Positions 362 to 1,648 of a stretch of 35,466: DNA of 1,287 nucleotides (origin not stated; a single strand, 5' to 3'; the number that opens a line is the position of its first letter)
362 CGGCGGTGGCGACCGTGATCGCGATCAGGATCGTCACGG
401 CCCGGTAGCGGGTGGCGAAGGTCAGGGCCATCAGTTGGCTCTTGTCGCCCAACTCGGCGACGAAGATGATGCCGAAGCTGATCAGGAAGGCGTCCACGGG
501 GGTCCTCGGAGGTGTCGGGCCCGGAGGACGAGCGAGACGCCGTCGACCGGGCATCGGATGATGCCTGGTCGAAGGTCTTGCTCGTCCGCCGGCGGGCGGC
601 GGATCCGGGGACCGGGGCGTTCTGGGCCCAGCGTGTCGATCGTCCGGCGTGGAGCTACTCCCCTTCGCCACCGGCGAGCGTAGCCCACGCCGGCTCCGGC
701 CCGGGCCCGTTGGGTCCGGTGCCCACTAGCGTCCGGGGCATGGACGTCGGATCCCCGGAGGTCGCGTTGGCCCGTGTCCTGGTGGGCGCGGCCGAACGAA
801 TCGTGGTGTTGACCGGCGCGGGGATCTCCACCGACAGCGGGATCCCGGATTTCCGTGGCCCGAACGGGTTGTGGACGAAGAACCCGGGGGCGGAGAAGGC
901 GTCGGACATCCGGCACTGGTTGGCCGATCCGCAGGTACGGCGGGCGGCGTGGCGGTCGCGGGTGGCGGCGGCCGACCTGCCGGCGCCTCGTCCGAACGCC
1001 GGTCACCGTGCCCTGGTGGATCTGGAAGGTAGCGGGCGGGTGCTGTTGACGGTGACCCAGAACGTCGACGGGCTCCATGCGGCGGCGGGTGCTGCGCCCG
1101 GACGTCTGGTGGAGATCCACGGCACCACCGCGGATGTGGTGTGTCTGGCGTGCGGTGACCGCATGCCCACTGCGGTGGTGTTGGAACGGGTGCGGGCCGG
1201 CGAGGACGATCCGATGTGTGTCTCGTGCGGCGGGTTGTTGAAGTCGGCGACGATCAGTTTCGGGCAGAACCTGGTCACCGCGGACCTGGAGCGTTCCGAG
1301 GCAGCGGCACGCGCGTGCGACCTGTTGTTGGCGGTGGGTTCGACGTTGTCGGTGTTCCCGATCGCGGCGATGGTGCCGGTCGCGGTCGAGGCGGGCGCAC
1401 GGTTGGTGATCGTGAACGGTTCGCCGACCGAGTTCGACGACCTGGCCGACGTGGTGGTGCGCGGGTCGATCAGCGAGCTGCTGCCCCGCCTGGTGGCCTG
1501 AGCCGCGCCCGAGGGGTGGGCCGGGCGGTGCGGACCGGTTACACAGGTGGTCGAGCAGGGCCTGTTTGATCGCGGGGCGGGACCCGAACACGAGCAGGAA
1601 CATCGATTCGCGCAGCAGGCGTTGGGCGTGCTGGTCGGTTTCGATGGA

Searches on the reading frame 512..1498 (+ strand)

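Call 77: search_protein_families(library=pfam, proteins=[window:512-1498:+], max_evalue=0.001)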
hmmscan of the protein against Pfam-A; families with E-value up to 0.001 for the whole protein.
window:512-1498:+ (329 aa): 2 families
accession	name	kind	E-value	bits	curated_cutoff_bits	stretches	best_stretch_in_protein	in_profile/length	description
PF02146.23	SIR2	-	6.3e-37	127.7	24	1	102-283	1-180/180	Sir2 family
PF00205.28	TPP_enzyme_M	-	0.00058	20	30.4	0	260-327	69-137/137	Thiamine pyrophosphate enzyme, central domain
